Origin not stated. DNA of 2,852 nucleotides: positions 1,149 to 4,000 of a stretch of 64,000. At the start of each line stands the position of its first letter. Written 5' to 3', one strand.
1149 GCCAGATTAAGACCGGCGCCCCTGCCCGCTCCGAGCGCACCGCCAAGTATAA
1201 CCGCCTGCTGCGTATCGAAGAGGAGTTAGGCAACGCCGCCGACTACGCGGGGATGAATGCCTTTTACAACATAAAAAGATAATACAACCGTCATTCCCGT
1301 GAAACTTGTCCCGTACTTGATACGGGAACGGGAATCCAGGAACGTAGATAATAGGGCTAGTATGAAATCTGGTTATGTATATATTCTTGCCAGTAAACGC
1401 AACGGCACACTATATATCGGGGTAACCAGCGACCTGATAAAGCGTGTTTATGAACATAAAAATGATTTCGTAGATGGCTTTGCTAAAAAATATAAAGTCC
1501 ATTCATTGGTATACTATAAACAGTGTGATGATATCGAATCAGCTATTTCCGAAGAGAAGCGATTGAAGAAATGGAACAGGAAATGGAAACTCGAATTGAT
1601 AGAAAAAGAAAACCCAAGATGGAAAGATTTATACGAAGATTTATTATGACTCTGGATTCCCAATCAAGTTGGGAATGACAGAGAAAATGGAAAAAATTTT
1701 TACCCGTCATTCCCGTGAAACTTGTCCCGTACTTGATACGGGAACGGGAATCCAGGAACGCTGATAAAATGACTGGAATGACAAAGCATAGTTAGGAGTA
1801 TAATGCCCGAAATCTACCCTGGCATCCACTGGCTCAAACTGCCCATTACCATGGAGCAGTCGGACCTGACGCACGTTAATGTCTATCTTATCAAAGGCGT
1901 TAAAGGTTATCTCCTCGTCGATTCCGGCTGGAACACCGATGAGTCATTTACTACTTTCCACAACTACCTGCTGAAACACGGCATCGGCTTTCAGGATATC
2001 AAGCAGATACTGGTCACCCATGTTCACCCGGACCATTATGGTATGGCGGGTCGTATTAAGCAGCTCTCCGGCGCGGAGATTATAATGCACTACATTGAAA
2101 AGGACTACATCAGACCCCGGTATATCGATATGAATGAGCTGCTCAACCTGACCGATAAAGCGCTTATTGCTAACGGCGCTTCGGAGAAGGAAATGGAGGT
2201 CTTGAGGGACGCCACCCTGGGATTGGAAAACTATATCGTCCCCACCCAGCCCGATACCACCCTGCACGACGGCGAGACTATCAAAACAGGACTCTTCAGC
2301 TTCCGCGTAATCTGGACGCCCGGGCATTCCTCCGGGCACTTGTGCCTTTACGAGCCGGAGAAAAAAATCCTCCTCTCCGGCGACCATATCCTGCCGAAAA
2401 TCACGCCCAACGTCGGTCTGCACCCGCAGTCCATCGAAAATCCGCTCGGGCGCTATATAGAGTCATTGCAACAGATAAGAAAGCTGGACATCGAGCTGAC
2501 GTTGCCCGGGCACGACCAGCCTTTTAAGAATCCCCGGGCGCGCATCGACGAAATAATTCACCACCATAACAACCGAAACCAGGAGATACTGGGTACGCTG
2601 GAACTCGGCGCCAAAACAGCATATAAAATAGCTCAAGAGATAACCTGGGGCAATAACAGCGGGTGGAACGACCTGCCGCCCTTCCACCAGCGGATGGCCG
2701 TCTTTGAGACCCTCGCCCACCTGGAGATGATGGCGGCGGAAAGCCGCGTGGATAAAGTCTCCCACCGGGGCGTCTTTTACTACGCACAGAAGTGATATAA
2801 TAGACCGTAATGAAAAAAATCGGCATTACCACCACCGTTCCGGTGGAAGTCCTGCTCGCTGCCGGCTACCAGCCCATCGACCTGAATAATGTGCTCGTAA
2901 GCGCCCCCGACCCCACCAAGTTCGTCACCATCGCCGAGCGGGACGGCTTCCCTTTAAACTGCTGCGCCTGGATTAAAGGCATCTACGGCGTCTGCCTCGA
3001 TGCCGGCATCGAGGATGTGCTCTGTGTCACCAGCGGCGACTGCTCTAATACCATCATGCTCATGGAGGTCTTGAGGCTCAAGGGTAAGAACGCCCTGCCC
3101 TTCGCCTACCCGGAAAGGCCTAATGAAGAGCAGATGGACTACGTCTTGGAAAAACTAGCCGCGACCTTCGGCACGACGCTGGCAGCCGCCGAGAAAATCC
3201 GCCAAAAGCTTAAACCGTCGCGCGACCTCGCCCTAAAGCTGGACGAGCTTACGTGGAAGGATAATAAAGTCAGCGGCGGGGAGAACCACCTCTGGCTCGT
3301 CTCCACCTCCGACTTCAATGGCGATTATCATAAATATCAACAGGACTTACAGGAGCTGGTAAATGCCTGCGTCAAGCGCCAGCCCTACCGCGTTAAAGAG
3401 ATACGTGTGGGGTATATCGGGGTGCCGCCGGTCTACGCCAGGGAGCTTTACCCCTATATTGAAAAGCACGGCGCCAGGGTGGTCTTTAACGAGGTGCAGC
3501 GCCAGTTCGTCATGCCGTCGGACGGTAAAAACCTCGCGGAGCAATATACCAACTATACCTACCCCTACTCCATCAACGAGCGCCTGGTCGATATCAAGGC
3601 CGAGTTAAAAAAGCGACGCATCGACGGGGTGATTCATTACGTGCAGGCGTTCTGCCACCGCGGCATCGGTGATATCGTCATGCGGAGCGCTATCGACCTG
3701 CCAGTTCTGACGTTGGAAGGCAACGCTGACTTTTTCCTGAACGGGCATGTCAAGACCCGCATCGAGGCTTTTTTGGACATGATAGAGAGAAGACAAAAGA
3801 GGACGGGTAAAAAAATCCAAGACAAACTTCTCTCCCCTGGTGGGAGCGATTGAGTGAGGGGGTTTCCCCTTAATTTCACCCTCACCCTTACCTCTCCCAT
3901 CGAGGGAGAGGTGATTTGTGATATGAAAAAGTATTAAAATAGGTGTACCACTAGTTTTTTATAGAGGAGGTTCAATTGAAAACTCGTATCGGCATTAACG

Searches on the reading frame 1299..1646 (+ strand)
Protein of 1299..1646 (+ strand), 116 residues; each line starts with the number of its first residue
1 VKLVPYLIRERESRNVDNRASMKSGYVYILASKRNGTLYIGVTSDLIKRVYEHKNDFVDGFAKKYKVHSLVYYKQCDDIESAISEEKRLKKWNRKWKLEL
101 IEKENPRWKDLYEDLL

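Call 56: search_protein_families(library=pfam, proteins=[window:1299-1646:+], max_evalue=0.001)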
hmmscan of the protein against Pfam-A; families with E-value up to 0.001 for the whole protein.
window:1299-1646:+ (116 aa): 2 families
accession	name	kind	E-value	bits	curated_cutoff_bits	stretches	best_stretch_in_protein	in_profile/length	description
PF01541.30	GIY-YIG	-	1.7e-14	54.3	22.6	1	25-98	2-77/78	GIY-YIG catalytic domain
PF10544.15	T5orf172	-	7e-05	23.7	20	1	25-93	1-73/101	T5orf172 domain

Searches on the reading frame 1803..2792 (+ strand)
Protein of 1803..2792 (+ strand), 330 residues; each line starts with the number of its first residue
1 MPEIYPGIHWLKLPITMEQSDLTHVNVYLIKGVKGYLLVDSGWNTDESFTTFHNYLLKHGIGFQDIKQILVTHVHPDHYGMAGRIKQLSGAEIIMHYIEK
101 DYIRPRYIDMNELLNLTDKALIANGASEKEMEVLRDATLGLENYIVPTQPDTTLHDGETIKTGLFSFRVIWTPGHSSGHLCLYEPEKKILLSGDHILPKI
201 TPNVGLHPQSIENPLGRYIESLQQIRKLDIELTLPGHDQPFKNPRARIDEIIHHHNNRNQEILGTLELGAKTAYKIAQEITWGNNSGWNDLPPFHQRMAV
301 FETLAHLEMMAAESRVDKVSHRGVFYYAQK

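Call 56: search_protein_families(library=pfam, proteins=[window:1803-2792:+], max_evalue=0.001)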
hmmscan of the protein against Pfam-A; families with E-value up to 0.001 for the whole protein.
window:1803-2792:+ (330 aa): 2 families
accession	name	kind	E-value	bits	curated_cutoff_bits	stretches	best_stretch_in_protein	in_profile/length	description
PF00753.33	Lactamase_B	-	4e-32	112.2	22.7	1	23-237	4-196/196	Metallo-beta-lactamase superfamily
PF19583.5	ODP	-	2e-10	41.3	27.2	1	24-132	2-108/194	ODP family beta lactamase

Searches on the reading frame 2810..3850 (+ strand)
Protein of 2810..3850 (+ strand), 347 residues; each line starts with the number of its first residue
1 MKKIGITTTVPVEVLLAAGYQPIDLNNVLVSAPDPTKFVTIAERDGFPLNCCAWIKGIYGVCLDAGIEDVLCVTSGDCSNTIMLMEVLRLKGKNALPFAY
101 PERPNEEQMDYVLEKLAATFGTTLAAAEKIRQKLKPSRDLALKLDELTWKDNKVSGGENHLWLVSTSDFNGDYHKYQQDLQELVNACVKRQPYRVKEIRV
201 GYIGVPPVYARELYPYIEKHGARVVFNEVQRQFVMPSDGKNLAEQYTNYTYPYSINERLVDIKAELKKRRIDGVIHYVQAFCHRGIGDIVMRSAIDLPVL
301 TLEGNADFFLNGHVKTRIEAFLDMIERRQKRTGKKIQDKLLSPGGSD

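Call 56: search_protein_families(library=pfam, proteins=[window:2810-3850:+], max_evalue=0.001)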
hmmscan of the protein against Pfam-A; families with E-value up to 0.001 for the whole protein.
window:2810-3850:+ (347 aa): 1 family
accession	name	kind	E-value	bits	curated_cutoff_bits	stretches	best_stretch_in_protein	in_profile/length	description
PF06050.19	HGD-D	-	2.2e-33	116.7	28.4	1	8-325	2-342/342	2-hydroxyglutaryl-CoA dehydratase, D-component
